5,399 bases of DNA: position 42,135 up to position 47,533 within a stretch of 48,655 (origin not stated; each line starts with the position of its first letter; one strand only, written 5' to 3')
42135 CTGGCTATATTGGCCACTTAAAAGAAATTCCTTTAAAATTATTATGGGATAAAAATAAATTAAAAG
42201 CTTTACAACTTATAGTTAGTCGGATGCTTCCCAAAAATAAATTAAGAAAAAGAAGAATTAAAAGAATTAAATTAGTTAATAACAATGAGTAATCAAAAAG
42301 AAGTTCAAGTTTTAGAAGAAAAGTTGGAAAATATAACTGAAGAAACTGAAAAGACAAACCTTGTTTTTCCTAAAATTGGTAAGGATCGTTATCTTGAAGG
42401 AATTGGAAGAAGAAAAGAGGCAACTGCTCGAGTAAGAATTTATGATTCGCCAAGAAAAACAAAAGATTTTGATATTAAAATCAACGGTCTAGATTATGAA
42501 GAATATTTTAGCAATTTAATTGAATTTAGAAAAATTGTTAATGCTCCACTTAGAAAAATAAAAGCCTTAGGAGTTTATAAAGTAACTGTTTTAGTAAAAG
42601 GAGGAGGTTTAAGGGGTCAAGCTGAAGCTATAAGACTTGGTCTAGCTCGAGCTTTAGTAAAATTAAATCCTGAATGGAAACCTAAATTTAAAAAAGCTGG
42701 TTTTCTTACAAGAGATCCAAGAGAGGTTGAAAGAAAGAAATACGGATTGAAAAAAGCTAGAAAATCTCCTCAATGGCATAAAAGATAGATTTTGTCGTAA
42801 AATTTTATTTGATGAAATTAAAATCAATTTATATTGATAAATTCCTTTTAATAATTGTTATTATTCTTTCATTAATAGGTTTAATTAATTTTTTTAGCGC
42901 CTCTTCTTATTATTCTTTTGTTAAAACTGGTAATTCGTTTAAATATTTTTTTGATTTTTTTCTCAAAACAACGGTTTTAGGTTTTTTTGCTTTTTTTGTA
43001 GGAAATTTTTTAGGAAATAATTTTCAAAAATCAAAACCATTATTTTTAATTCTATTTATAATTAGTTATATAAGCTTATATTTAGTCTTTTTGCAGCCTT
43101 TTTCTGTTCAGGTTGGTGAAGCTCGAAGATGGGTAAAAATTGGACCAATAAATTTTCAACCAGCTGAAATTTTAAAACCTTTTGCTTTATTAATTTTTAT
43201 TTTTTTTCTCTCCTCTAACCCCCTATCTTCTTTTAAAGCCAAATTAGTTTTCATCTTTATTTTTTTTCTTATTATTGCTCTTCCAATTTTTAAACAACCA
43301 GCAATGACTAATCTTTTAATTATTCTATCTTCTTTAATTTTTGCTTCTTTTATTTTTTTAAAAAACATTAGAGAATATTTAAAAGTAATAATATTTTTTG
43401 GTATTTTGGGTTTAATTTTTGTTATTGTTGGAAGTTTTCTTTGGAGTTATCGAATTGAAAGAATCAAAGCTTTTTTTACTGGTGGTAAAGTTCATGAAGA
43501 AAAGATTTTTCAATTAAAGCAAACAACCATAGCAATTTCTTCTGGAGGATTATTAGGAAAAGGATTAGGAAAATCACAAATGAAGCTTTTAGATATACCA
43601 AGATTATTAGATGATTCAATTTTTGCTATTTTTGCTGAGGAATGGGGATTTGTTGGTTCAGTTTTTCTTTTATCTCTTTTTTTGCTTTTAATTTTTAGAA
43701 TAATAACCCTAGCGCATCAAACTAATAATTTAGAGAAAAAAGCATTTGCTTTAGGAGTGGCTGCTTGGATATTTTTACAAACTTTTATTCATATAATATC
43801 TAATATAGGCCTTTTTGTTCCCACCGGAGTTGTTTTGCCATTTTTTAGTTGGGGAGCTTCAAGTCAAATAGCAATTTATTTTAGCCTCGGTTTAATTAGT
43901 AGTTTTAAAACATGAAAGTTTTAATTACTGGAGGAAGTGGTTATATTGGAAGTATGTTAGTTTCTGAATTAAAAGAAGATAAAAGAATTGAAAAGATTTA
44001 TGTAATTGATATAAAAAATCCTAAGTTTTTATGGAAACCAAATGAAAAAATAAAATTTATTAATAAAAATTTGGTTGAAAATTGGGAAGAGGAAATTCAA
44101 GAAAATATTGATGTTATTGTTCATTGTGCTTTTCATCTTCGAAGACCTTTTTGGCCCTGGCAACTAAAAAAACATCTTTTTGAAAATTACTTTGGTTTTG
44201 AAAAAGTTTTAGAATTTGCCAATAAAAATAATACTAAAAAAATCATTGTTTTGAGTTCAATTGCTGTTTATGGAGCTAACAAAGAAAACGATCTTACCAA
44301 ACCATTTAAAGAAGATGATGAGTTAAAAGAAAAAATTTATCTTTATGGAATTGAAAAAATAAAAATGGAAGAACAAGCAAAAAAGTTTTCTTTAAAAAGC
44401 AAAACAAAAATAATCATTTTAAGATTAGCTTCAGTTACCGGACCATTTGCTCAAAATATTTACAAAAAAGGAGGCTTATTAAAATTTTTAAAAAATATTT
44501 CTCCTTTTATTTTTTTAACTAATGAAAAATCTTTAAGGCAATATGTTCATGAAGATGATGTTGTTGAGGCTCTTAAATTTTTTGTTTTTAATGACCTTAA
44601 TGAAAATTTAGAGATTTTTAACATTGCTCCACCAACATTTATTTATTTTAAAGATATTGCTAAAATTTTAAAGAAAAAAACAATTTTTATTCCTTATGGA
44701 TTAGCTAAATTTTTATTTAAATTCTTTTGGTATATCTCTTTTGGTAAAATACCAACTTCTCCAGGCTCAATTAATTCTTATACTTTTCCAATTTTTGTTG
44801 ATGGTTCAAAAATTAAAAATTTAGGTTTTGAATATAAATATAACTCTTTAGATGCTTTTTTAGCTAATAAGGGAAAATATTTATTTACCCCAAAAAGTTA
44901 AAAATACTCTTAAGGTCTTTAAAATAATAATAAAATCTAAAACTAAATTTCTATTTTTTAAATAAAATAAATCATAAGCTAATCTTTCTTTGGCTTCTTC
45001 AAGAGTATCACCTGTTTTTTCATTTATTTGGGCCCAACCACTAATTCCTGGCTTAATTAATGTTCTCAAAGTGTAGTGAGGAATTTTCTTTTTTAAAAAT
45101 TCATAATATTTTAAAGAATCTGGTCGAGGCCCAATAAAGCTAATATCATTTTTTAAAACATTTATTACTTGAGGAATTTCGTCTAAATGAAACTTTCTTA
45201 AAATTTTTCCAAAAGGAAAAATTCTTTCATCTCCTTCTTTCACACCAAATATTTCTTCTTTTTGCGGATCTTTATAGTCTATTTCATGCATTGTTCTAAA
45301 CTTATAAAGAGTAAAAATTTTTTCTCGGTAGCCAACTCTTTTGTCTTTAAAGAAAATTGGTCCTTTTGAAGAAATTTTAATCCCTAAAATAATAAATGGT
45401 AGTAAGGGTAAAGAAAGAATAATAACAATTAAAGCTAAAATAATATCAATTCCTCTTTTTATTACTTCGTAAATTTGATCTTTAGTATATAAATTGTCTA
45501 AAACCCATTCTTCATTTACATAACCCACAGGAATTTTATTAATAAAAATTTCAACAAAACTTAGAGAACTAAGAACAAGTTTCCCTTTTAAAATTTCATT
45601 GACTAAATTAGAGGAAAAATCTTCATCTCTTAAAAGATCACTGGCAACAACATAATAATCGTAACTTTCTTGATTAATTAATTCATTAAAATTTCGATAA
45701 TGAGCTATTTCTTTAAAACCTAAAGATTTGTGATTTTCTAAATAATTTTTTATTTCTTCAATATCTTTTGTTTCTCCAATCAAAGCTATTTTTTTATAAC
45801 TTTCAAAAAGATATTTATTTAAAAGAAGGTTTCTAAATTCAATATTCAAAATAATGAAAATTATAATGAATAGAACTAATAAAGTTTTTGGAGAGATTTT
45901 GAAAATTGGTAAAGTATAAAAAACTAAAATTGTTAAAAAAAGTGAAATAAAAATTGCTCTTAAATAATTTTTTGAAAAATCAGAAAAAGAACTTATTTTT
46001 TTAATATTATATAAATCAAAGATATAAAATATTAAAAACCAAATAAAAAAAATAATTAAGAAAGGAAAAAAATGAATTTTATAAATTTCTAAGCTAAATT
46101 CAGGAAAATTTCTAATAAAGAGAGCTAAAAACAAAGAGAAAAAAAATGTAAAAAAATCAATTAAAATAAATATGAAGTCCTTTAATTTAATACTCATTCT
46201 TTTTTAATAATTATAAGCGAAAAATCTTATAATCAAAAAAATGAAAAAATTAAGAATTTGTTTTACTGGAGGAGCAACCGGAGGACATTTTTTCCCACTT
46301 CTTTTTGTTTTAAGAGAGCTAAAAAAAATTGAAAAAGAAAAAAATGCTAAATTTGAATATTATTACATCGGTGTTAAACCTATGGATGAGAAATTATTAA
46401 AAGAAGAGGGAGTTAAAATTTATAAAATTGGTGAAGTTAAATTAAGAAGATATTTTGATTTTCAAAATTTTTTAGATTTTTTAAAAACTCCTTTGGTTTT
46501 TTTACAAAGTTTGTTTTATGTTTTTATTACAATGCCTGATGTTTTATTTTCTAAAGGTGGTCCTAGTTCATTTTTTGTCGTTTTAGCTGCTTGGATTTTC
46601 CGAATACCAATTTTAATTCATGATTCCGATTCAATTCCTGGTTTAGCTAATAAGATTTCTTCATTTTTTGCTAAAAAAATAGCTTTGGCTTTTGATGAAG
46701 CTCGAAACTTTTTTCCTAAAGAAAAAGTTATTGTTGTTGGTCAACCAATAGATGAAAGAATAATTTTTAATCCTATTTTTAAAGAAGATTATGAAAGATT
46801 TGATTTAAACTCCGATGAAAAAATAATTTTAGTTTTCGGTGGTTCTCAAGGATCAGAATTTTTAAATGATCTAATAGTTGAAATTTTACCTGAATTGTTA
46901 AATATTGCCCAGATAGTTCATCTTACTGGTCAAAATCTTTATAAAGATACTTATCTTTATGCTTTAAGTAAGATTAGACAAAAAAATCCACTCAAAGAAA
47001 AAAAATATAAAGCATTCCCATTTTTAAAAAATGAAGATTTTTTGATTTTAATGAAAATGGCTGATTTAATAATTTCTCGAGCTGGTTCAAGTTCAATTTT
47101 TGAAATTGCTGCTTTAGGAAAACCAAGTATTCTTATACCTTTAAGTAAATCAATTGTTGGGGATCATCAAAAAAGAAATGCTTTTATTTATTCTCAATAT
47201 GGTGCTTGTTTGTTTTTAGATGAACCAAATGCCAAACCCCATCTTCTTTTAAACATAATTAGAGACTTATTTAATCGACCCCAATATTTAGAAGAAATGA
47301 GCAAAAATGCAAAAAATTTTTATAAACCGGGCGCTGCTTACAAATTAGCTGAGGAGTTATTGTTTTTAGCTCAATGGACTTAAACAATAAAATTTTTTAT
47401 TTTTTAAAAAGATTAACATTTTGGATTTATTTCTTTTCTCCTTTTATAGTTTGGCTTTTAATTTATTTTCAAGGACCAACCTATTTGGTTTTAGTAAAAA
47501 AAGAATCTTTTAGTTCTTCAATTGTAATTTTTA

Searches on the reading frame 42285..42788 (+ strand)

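Call 8: search_protein_families(library=pfam, proteins=[window:42285-42788:+], max_evalue=0.0001)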
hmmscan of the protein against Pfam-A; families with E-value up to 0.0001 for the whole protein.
window:42285-42788:+ (167 aa): 1 family
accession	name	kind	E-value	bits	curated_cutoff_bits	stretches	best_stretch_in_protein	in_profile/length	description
PF00380.25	Ribosomal_S9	-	9.8e-41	139.5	22.5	1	41-167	1-121/121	Ribosomal protein S9/S16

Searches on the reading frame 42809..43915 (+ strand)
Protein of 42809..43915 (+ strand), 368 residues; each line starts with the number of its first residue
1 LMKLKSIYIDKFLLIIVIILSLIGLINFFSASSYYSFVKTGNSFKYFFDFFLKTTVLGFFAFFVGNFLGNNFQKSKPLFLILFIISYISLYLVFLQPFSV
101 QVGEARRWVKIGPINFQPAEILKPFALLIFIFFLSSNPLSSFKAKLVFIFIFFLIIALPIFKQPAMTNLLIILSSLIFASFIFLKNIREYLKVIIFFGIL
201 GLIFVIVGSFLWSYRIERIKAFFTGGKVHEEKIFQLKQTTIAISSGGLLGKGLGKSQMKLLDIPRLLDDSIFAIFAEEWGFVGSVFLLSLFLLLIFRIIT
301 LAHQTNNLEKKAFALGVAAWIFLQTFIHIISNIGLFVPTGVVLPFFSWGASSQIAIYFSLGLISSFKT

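Call 8: search_protein_families(library=pfam, proteins=[window:42809-43915:+], max_evalue=0.0001)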
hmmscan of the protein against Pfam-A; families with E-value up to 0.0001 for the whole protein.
window:42809-43915:+ (368 aa): 1 family
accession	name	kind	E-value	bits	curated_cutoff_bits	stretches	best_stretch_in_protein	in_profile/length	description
PF01098.24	FTSW_RODA_SPOVE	-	7.5e-60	203.2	26.4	1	13-365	4-349/356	Cell cycle protein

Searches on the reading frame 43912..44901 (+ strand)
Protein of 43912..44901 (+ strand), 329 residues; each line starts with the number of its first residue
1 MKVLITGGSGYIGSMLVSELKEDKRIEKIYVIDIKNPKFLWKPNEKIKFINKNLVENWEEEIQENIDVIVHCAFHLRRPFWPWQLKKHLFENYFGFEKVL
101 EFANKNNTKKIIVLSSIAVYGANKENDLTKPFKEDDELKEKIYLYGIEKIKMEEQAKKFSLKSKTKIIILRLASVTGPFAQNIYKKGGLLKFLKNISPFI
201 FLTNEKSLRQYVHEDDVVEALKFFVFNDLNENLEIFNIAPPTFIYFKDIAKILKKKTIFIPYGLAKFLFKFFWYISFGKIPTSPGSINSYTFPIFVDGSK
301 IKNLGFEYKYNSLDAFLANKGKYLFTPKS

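Call 8: search_protein_families(library=pfam, proteins=[window:43912-44901:+], max_evalue=0.0001)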
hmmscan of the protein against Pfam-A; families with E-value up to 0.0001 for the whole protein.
window:43912-44901:+ (329 aa): 6 families
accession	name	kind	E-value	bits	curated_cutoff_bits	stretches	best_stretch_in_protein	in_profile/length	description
PF01370.27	Epimerase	-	4.6e-31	108.5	20.9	1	3-239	1-240/240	NAD dependent epimerase/dehydratase family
PF07993.18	NAD_binding_4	-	3e-10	40.1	20.1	1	60-184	83-210/258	Male sterility protein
PF16363.11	GDP_Man_Dehyd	-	1.2e-08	35.2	27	1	4-228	1-240/332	GDP-mannose 4,6 dehydratase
PF01073.25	3Beta_HSD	-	4.6e-08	32.9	22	1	4-137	1-137/280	3-beta hydroxysteroid dehydrogenase/isomerase family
PF04321.23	RmlD_sub_bind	-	1.4e-07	31.4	27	1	1-183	1-159/287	RmlD substrate binding domain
PF02719.21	Polysacc_synt_2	-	1.6e-07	31.3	20.2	1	3-116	1-128/293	Polysaccharide biosynthesis protein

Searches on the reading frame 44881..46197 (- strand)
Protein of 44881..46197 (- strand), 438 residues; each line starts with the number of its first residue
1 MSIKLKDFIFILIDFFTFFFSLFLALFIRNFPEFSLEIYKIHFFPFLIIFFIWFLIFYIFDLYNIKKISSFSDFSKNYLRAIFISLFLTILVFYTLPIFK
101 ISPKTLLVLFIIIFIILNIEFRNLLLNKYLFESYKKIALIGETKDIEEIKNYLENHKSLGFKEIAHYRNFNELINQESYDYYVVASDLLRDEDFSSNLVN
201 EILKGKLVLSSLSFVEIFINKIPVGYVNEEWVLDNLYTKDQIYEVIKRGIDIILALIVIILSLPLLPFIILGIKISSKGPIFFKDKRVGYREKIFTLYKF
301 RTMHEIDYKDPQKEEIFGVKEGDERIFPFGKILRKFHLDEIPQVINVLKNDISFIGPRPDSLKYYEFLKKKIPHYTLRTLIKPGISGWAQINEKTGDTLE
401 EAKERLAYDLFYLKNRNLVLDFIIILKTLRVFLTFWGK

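Call 8: search_protein_families(library=pfam, proteins=[window:44881-46197:-], max_evalue=0.0001)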
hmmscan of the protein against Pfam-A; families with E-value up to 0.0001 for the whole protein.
window:44881-46197:- (438 aa): 1 family
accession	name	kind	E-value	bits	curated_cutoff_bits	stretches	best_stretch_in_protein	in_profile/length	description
PF02397.22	Bac_transf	-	7.5e-56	188.9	27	1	247-433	1-178/179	Bacterial sugar transferase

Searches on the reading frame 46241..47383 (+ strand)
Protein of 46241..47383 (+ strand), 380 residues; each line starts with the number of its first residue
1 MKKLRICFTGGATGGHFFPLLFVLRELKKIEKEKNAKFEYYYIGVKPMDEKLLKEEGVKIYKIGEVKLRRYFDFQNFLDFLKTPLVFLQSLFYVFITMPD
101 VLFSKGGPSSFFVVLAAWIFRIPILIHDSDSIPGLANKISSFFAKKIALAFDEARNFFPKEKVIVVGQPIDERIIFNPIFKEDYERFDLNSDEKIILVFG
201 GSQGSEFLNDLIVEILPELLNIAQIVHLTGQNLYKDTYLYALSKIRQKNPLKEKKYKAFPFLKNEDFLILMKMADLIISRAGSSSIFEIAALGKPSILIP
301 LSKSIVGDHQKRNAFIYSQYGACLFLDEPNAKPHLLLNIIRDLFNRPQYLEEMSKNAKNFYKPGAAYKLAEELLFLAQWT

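Call 53: search_protein_families(library=pfam, proteins=[window:46241-47383:+], max_evalue=0.1)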
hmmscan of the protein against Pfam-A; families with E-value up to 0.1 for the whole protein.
window:46241-47383:+ (380 aa): 3 families
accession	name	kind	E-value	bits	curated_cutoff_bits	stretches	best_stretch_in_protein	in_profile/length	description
PF04101.22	Glyco_tran_28_C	-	2.3e-32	112.8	22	1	195-360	1-157/166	Glycosyltransferase family 28 C-terminal domain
PF03033.26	Glyco_transf_28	-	4.3e-22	79.1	26.2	1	6-148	1-138/139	Glycosyltransferase family 28 N-terminal domain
PF02684.21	LpxB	-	0.021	14.2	22.6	1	156-298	146-285/374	Lipid-A-disaccharide synthetase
